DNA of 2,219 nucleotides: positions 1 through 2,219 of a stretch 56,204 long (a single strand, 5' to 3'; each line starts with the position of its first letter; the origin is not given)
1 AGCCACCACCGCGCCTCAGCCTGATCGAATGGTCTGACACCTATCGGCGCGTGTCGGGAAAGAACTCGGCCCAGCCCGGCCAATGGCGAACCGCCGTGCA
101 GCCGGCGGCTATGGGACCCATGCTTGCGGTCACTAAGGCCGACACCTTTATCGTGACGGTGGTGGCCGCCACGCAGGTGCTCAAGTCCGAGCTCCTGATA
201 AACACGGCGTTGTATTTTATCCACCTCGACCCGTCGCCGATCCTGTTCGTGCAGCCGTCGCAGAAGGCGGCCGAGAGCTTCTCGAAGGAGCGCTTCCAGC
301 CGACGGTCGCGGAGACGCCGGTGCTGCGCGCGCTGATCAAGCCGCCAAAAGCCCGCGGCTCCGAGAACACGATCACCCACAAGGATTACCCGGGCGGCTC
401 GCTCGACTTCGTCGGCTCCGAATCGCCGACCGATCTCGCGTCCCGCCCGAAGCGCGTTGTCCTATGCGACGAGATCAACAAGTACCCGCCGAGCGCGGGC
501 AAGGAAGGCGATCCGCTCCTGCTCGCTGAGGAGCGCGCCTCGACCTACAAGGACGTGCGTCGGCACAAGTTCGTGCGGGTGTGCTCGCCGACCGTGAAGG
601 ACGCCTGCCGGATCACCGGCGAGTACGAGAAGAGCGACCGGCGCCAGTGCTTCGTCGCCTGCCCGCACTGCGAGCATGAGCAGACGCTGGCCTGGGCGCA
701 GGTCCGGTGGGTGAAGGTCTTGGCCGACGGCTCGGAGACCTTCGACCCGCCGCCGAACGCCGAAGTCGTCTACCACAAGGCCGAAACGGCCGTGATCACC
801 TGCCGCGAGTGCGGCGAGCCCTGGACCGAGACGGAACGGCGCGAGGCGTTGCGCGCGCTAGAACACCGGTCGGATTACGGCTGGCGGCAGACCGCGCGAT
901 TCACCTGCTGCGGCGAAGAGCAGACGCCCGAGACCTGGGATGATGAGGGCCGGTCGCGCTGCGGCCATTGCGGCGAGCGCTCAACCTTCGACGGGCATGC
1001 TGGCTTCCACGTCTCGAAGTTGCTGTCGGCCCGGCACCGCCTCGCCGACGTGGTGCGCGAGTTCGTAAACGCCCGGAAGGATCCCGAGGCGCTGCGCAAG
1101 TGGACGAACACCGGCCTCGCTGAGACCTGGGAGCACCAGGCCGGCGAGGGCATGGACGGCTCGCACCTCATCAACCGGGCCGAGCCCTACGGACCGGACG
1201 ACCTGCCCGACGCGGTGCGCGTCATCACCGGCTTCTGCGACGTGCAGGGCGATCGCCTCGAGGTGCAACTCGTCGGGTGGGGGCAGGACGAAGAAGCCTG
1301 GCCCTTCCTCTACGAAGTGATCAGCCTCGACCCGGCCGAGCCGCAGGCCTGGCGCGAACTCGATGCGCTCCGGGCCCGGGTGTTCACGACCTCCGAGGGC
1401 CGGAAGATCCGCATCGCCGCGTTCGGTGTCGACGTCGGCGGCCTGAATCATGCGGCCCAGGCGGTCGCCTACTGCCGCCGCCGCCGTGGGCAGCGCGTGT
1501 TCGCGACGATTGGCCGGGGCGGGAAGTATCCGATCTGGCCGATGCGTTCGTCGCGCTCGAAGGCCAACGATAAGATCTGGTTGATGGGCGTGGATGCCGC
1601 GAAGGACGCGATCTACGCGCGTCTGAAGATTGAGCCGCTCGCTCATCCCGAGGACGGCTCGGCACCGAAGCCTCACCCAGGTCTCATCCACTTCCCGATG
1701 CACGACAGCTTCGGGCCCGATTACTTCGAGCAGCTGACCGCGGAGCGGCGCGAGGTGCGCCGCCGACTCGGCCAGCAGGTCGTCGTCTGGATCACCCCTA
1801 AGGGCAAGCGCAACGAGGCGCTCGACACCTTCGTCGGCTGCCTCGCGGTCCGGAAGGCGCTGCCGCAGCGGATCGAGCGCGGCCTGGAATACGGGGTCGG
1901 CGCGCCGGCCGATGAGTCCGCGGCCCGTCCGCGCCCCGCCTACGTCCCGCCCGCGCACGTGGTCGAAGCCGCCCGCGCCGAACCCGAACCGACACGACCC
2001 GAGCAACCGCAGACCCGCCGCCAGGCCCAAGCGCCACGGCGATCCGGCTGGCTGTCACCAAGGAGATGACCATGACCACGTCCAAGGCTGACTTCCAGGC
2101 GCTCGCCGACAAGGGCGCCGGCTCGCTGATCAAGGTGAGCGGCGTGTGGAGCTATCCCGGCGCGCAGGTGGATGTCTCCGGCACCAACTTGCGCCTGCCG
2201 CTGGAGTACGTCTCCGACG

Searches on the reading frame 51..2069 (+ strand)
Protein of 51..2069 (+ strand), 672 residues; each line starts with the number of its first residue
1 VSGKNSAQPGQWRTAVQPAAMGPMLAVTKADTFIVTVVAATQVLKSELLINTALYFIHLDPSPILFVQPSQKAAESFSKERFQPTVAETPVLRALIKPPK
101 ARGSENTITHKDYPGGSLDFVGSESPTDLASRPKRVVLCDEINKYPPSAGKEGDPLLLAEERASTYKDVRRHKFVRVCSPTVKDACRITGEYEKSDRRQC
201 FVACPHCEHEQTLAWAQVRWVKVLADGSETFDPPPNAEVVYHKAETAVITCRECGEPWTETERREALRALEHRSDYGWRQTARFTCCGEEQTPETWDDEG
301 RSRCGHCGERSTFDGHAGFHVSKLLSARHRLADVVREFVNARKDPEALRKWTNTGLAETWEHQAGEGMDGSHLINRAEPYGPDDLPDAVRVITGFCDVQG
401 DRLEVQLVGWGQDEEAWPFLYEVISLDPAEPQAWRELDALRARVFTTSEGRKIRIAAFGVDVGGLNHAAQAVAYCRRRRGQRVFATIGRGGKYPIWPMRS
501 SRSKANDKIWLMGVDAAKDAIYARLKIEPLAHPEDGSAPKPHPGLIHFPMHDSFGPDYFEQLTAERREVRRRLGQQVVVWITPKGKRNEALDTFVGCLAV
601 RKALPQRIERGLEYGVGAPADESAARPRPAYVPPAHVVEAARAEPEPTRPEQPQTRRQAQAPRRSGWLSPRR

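Call 22: search_protein_families(library=phrogs, proteins=[window:51-2069:+], max_evalue=0.00001)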
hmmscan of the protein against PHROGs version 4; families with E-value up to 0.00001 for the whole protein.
window:51-2069:+ (672 aa): 7 families
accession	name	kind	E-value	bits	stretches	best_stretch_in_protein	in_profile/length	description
phrog_15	-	head and packaging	1.3e-194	650.9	1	4-669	370-979/1330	terminase large subunit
phrog_21311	-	head and packaging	9.4e-33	114.9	1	68-220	1-158/218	terminase large subunit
phrog_16406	-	unknown function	9.1e-27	95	1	282-606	75-387/601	-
phrog_15657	-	unknown function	2e-22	80.9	1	318-519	29-229/230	-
phrog_3028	-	unknown function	3.7e-20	73.7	1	443-614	7-171/203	-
phrog_675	-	head and packaging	8.5e-20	71.5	1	35-260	58-270/576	terminase large subunit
phrog_4145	-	head and packaging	2.9e-11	44.1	1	6-164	45-202/209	terminase large subunit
